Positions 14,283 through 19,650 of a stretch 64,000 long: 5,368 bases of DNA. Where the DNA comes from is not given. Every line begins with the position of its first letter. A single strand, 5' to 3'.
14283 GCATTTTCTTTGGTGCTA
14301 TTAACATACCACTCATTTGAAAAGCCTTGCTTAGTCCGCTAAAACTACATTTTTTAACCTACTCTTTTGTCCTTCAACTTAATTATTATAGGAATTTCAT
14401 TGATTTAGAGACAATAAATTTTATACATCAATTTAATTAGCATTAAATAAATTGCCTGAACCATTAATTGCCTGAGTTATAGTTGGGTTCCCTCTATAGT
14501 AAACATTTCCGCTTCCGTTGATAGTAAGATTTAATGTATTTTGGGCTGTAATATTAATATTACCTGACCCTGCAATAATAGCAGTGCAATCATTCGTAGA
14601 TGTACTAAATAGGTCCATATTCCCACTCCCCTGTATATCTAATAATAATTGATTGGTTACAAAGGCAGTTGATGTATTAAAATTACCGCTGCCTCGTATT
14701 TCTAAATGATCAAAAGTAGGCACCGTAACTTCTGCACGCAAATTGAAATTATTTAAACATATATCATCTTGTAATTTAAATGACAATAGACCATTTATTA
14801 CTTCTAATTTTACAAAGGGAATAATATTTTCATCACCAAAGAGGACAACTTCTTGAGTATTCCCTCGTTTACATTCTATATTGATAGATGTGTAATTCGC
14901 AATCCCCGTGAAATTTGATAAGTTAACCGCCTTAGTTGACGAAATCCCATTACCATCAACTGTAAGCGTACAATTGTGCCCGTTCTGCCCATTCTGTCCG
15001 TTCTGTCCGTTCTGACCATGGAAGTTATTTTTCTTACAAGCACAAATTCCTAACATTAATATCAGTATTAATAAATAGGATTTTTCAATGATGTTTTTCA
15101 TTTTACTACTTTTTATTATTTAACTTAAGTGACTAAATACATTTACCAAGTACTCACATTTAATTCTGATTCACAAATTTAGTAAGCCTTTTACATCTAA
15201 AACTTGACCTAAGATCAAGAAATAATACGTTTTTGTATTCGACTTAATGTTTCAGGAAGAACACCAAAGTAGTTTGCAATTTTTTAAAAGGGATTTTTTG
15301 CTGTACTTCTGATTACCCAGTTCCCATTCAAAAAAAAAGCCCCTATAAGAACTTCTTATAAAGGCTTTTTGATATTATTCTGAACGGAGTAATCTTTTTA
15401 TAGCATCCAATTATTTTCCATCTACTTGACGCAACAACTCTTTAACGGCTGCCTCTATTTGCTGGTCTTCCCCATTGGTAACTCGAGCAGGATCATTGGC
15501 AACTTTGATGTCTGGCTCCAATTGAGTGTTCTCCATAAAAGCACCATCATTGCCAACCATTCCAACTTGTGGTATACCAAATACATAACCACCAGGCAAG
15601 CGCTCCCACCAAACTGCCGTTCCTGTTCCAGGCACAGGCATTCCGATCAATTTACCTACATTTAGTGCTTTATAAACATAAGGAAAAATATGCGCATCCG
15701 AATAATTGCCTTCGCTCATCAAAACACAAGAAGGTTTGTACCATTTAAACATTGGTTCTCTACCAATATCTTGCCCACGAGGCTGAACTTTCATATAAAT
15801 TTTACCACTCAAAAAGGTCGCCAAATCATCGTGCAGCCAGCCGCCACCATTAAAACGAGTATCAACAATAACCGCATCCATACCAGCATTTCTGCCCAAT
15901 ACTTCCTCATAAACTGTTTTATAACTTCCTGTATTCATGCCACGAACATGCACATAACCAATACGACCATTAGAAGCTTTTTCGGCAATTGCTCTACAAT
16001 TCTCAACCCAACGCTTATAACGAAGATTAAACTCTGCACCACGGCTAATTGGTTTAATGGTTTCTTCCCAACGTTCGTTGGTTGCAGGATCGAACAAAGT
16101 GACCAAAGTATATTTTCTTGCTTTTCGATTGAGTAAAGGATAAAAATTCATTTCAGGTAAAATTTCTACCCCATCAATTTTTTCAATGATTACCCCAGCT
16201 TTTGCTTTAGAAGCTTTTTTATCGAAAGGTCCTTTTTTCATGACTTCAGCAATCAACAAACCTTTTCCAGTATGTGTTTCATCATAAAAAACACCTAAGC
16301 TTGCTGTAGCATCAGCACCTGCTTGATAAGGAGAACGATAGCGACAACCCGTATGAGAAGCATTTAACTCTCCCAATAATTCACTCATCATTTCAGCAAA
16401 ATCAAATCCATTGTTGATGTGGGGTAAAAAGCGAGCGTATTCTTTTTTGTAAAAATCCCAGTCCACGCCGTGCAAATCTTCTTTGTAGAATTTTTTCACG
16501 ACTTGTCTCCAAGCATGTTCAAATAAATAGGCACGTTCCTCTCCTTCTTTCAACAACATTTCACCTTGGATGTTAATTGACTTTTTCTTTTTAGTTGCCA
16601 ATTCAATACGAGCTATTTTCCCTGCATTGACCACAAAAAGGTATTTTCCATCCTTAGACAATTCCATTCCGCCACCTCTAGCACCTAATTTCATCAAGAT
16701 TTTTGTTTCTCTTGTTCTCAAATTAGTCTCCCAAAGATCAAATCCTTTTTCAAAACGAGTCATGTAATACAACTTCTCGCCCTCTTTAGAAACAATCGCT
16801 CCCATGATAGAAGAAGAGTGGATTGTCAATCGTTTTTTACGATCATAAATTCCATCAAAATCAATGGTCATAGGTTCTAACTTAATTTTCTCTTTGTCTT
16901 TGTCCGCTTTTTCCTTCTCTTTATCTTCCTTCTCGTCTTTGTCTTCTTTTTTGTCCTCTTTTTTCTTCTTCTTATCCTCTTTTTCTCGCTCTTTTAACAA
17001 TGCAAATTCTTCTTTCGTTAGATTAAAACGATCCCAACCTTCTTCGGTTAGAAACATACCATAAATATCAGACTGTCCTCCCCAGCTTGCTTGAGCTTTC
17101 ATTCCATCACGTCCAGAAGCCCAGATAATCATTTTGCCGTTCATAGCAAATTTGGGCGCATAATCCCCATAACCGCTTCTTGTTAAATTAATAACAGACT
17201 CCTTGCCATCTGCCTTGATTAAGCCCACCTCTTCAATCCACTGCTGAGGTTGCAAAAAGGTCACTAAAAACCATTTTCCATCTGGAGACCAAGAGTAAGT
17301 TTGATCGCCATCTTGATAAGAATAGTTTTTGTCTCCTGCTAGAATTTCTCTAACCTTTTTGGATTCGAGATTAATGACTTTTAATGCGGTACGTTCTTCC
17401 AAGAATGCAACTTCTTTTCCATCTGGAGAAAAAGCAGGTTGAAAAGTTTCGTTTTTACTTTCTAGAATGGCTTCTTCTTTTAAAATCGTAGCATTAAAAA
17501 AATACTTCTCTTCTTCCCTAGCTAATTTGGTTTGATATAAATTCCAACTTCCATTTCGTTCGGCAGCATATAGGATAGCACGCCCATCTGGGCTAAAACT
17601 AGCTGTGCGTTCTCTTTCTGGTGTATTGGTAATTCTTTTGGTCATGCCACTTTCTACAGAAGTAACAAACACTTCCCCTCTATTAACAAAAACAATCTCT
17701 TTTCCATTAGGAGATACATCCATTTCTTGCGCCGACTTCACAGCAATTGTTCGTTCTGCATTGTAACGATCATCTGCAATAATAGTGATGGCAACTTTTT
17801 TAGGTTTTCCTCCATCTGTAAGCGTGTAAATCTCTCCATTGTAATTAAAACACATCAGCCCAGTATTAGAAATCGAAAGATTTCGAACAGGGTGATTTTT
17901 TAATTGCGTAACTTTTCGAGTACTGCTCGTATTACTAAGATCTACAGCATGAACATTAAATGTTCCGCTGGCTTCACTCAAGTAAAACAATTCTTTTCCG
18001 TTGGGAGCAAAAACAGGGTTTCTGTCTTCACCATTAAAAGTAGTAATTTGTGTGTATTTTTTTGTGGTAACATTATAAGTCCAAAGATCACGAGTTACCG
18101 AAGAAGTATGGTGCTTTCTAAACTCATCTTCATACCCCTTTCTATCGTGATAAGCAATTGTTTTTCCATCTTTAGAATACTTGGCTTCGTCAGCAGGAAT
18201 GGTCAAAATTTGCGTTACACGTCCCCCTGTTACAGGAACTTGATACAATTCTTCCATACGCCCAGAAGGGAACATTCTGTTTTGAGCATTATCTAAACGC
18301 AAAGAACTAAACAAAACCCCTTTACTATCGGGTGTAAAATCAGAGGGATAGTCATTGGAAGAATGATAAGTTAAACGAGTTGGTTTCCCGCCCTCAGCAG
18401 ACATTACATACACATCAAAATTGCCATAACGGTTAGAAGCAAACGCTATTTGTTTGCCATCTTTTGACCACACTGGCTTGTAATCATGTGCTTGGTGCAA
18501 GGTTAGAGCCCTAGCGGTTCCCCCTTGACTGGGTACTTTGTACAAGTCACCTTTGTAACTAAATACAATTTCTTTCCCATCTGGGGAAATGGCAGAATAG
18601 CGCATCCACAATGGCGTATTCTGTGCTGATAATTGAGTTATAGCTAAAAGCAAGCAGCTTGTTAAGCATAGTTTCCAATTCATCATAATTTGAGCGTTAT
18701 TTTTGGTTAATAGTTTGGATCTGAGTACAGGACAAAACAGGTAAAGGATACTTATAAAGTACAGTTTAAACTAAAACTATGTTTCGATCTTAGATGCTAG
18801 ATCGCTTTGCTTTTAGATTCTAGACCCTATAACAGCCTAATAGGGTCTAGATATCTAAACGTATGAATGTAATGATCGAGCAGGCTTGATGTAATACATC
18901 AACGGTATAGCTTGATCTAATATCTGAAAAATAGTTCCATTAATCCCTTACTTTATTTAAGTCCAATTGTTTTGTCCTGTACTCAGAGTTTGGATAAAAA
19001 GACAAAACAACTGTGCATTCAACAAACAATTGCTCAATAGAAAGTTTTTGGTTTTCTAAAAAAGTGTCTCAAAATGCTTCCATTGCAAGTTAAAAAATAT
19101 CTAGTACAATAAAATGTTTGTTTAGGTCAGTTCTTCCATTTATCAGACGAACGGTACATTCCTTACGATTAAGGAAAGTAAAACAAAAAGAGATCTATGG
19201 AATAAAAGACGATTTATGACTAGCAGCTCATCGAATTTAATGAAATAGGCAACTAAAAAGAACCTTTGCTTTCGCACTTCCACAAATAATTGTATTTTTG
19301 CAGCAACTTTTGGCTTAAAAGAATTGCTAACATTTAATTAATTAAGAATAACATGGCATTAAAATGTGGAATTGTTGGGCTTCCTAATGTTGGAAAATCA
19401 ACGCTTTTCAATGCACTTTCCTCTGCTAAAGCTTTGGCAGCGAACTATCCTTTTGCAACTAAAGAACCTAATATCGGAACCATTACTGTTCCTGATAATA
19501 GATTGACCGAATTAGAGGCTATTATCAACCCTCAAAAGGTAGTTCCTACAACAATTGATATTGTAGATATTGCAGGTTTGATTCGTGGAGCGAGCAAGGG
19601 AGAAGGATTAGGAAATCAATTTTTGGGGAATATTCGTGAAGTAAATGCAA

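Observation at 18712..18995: MITE-like insertion with perfect 19-bp TIRs and a 9-bp target-site duplication between the tricorn protease and ychF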

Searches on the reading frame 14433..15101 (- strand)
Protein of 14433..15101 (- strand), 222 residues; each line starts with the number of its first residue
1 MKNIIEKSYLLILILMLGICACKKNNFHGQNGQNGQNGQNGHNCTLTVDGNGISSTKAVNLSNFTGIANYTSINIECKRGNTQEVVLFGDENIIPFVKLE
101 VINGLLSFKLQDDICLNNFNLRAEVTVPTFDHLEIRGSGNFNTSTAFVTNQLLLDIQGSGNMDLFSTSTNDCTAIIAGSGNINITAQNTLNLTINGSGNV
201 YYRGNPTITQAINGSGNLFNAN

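Call 11: search_protein_families(library=pfam, proteins=[window:14433-15101:-])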
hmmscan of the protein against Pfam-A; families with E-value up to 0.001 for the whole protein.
window:14433-15101:- (222 aa): 1 family
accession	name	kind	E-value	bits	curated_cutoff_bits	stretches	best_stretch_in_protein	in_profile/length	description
PF10988.14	DUF2807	-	5.9e-26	91.8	24.2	2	63-164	1-101/181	Putative auto-transporter adhesin, head GIN domain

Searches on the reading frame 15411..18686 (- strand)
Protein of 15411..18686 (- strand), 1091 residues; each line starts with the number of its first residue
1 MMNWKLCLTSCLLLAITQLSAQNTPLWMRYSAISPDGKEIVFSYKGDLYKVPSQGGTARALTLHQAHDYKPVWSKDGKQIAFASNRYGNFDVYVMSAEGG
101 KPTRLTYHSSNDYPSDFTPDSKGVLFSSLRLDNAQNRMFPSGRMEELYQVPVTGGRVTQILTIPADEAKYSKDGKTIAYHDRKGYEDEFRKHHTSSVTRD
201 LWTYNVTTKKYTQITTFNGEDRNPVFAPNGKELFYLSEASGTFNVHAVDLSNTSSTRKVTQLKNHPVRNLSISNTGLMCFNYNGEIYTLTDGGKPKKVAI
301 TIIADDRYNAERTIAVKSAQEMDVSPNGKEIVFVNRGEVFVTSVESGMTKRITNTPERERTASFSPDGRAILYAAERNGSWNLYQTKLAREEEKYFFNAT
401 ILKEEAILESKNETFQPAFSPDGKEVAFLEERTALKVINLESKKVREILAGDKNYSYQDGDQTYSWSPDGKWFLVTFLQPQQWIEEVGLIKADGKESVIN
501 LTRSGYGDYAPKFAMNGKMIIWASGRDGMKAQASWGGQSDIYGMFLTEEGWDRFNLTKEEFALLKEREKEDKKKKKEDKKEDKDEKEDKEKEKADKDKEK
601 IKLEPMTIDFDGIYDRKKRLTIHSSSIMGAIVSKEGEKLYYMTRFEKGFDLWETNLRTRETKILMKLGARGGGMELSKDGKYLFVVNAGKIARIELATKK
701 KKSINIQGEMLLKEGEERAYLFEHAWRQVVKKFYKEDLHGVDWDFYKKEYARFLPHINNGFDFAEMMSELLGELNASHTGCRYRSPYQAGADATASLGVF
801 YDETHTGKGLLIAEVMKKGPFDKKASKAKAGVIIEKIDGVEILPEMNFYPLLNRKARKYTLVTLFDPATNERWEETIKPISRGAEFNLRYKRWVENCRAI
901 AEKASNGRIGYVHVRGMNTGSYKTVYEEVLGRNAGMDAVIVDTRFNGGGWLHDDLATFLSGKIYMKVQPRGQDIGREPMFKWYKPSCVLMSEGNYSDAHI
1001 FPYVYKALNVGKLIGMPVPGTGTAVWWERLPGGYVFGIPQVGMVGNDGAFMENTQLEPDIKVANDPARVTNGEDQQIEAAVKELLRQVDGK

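Call 11: search_protein_families(library=pfam, proteins=[window:15411-18686:-])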
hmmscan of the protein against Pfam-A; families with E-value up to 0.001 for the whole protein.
window:15411-18686:- (1091 aa): 7 families
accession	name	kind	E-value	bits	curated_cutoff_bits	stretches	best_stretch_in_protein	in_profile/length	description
PF07676.18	PD40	-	5.6e-42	141.3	20.9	2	59-94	2-38/38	WD40-like Beta Propeller Repeat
PF03572.23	Peptidase_S41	-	7.3e-21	74.9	24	1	908-1062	1-165/165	Peptidase family S41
PF14684.11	Tricorn_C1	-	1.1e-19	70.5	24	1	716-772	3-59/59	Tricorn protease C1 domain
PF25174.1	Beta-prop_THOC3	-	6e-16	58.7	305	1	397-477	74-148/272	THOC3 beta-propeller domain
PF00930.27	DPPIV_N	-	2.6e-11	43.3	22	0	317-356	43-82/354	Dipeptidyl peptidase IV (DPP IV) N-terminal region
PF24817.1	WD40_WDHD1_1st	-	2.9e-05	23.8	109.9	0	236-388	101-253/291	WDHD1 first WD40 domain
PF14583.12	Pectate_lyase22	-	9.7e-05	21.7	30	0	621-705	32-118/386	Oligogalacturonate lyase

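Call 14: find_encoding_contigs(protein=window:15411-18686:-, flank=10000, max_places=10)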
Protein window:15411-18686:- (1091 aa): no gene with exactly this product is on record in the collection.

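Call 26: find_homologous_proteins(query=window:15411-18686:-, max_evalue=1e-100)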
Query window:15411-18686:- (1091 aa): 7999 proteins with E <= 1e-100 among 8000 candidates; the best 120 are listed.
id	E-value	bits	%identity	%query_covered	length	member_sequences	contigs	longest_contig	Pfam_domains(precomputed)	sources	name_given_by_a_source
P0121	0.0e+0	2526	100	100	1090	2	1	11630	PF25174.2,PF26549.1,PF00930.28,PF23381.2,PF03572.24,PF14684.12,PF26550.2,PF19283.5,PF07676.19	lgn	-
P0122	0.0e+0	2185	85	99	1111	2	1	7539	PF25174.2,PF26549.1,PF00930.28,PF23381.2,PF03572.24,PF14684.12,PF26550.2,PF19283.5,PF07676.19,PF23414.2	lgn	-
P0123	0.0e+0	2131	82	100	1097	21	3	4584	PF25174.2,PF26549.1,PF00930.28,PF23381.2,PF03572.24,PF14684.12,PF26550.2,PF07676.19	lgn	-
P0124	0.0e+0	2131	83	100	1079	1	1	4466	PF25174.2,PF26549.1,PF00930.28,PF23381.2,PF03572.24,PF14583.13,PF14684.12,PF26550.2,PF19283.5,PF07676.19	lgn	-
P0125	0.0e+0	2038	80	100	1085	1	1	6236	PF25174.2,PF26549.1,PF00930.28,PF23381.2,PF03572.24,PF14583.13,PF14684.12,PF26550.2,PF07676.19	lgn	-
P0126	0.0e+0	1982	77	100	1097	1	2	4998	PF25174.2,PF26549.1,PF00930.28,PF23381.2,PF03572.24,PF14583.13,PF14684.12,PF26550.2,PF07676.19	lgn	-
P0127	0.0e+0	1915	75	99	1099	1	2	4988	PF25174.2,PF26549.1,PF00930.28,PF23381.2,PF03572.24,PF14684.12,PF26550.2,PF19283.5,PF07676.19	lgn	-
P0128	0.0e+0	1790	-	-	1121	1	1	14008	PF25174.2,PF26549.1,PF00930.28,PF03572.24,PF14684.12,PF26550.2,PF07676.19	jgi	-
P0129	0.0e+0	1782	69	100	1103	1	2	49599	PF25174.2,PF26549.1,PF00930.28,PF03572.24,PF14583.13,PF14684.12,PF26550.2,PF07676.19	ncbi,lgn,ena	-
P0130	0.0e+0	1777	68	99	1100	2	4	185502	PF25174.2,PF26549.1,PF00930.28,PF03572.24,PF14583.13,PF14684.12,PF26550.2,PF07676.19,PF23414.2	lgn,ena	-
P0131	0.0e+0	1768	69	99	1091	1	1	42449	PF25174.2,PF26549.1,PF00930.28,PF03572.24,PF14583.13,PF14684.12,PF26550.2,PF07676.19,PF23414.2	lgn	-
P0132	0.0e+0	1767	69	98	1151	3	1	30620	PF25174.2,PF26549.1,PF00930.28,PF03572.24,PF14684.12,PF26550.2,PF07676.19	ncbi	-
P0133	0.0e+0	1763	69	99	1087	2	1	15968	PF25174.2,PF26549.1,PF00930.28,PF03572.24,PF14583.13,PF14684.12,PF26550.2,PF07676.19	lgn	-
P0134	0.0e+0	1762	69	99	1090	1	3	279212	PF25174.2,PF26549.1,PF00930.28,PF03572.24,PF14583.13,PF14684.12,PF26550.2,PF07676.19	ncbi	ncbi:MAG: S41 family peptidase [Aureispira sp.]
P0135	0.0e+0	1733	67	100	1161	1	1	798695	PF25174.2,PF26549.1,PF00930.28,PF03572.24,PF14684.12,PF26550.2,PF07676.19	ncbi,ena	-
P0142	0.0e+0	1614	63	99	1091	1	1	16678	PF25174.2,PF26549.1,PF00930.28,PF03572.24,PF14684.12,PF26550.2,PF07676.19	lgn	-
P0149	0.0e+0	1604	63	99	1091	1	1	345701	PF25174.2,PF26549.1,PF00930.28,PF23381.2,PF03572.24,PF14684.12,PF26550.2,PF07676.19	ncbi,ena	-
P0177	0.0e+0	1574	62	98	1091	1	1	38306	PF25174.2,PF26549.1,PF00930.28,PF03572.24,PF14684.12,PF26550.2,PF07676.19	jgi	jgi:tricorn protease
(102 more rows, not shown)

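Call 27: find_encoding_contigs(protein=P0121, flank=10000, max_places=6)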
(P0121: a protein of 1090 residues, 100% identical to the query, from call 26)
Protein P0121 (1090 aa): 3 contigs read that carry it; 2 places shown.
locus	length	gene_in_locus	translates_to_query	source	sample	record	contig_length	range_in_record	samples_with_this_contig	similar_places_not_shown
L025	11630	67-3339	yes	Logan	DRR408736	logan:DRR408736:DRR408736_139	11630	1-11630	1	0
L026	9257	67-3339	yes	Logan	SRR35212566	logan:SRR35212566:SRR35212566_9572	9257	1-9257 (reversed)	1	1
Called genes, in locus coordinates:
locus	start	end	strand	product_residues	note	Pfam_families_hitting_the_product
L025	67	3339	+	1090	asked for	PF26549:Tricorn_N, PF26550:Tricorn_2nd, PF07676:PD40, PF26549:Tricorn_N, PF26550:Tricorn_2nd, PF07676:PD40, PF14684:Tricorn_C1, PF03572:Peptidase_S41, +4 more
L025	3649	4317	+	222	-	-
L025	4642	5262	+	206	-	-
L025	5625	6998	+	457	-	PF08757:CotH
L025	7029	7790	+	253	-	PF10677:DUF2490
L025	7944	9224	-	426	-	PF03544:TonB_C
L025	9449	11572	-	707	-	PF01435:Peptidase_M48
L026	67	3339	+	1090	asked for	PF26549:Tricorn_N, PF26550:Tricorn_2nd, PF07676:PD40, PF26549:Tricorn_N, PF26550:Tricorn_2nd, PF07676:PD40, PF14684:Tricorn_C1, PF03572:Peptidase_S41, +4 more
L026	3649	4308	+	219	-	PF10988:DUF2807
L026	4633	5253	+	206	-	-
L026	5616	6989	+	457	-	PF08757:CotH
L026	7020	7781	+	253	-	PF10677:DUF2490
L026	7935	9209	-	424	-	PF03544:TonB_C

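Call 28: find_encoding_contigs(protein=P0122, flank=10000, max_places=6)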
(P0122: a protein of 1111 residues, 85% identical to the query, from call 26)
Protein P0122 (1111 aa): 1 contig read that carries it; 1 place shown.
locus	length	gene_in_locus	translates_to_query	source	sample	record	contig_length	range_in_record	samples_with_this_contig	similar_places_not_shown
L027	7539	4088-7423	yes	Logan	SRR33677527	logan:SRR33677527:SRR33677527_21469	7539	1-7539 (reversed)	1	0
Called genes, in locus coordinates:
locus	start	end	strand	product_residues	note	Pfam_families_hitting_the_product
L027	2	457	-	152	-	?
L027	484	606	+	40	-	-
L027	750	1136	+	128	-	PF00903:Glyoxalase (weak)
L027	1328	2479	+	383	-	PF00085:Thioredoxin, PF03190:Thioredox_DsbH, PF13899:Thioredoxin_7, PF13098:Thioredoxin_2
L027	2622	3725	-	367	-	PF01926:MMR_HSR1, PF02421:FeoB_N (weak), PF06071:YchF-GTPase_C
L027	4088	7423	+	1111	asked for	PF07676:PD40, PF26549:Tricorn_N, PF26550:Tricorn_2nd, PF26549:Tricorn_N, PF26550:Tricorn_2nd, PF07676:PD40, PF14684:Tricorn_C1, PF03572:Peptidase_S41, +5 more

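Call 29: find_encoding_contigs(protein=P0123, flank=10000, max_places=6)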
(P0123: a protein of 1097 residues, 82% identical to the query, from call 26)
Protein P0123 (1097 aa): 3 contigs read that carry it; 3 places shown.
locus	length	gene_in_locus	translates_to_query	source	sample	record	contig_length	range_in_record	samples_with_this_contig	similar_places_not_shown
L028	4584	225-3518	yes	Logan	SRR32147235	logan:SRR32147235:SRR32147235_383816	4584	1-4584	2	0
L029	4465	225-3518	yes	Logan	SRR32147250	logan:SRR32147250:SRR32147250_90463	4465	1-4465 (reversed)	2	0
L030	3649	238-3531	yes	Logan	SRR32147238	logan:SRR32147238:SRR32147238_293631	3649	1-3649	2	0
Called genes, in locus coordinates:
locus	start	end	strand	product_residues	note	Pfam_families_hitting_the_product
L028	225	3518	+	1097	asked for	PF26549:Tricorn_N, PF26550:Tricorn_2nd, PF07676:PD40, PF26549:Tricorn_N, PF26550:Tricorn_2nd, PF07676:PD40, PF14684:Tricorn_C1, PF03572:Peptidase_S41, +3 more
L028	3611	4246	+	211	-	-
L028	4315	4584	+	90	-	?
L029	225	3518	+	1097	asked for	PF26549:Tricorn_N, PF26550:Tricorn_2nd, PF07676:PD40, PF26549:Tricorn_N, PF26550:Tricorn_2nd, PF07676:PD40, PF14684:Tricorn_C1, PF03572:Peptidase_S41, +3 more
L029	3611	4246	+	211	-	-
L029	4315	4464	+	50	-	?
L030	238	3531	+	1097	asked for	PF26549:Tricorn_N, PF26550:Tricorn_2nd, PF07676:PD40, PF26549:Tricorn_N, PF26550:Tricorn_2nd, PF07676:PD40, PF14684:Tricorn_C1, PF03572:Peptidase_S41, +3 more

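Call 45: find_encoding_contigs(protein=P0124, flank=3000, max_places=4)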
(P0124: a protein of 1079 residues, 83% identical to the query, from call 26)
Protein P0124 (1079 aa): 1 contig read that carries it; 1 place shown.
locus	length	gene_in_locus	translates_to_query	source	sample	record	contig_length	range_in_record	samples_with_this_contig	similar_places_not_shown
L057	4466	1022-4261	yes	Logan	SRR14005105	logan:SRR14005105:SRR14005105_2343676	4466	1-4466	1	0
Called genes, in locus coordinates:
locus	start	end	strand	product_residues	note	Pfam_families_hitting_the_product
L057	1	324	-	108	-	?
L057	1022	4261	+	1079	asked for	PF26549:Tricorn_N, PF26550:Tricorn_2nd, PF07676:PD40, PF26549:Tricorn_N, PF26550:Tricorn_2nd, PF07676:PD40, PF14684:Tricorn_C1, PF03572:Peptidase_S41, +6 more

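Call 46: find_encoding_contigs(protein=P0125, flank=3000, max_places=4)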
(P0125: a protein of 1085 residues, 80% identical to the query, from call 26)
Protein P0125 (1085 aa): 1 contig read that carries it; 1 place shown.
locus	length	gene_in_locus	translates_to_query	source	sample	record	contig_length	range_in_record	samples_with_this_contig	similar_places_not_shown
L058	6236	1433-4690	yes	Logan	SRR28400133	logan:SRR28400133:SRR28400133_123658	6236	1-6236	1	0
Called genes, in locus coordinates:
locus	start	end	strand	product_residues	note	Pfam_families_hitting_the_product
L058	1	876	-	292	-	?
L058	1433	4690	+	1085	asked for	PF26549:Tricorn_N, PF26550:Tricorn_2nd, PF07676:PD40, PF26549:Tricorn_N, PF26550:Tricorn_2nd, PF07676:PD40, PF14684:Tricorn_C1, PF03572:Peptidase_S41, +4 more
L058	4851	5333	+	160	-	-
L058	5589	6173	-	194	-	-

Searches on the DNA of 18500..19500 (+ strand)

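Call 7: search_rna_families(source=window, start=18500, end=19500, threshold=evalue, max_evalue=10)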
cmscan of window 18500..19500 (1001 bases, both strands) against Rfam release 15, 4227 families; matches with E-value up to 10: 8.
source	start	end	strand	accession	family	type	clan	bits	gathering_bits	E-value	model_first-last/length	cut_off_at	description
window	19293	19360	+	RF03161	S15-Flavobacteria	Cis-reg; leader;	CL00121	22.9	46.5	2.3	1-66/66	no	S15-Flavobacteria ribosomal protein leader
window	18808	18864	+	RF04174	MIR4208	Gene; miRNA;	-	21.5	140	1.5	1-191/191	no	MIR4208 microRNA precursor family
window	18521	18586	-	RF00150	SNORD42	Gene; snRNA; snoRNA; CD-box;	-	21.4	39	1.4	1-68/68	no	Small nucleolar RNA SNORD42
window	18963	19033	+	RF03303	mir-973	Gene; miRNA;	-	19.1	63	1.3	1-84/84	no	mir-973 microRNA precursor family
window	18794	18882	-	RF04150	MIR2655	Gene; miRNA;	-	18.3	122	3.4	1-267/267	no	MIR2655 microRNA precursor family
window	18812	18859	+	RF04209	MIR7533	Gene; miRNA;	-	16.9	230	1.1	1-249/249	no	MIR7533 microRNA precursor family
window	18660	18711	-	RF01419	IsrR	Gene; antisense;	-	14.9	52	2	1-187/187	no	Antisense RNA which regulates isiA expression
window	19245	19312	-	RF01929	bxd_1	Gene; lncRNA;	-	13.4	75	3.6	1-86/86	no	Bithoraxoid conserved region 1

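Call 44: search_dna_similar(query=window:18721-18986:+, collection=plasmids, mode=distant, max_evalue=0.01, max_rows=20)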
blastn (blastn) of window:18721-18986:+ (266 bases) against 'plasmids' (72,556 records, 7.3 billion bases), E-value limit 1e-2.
No match.
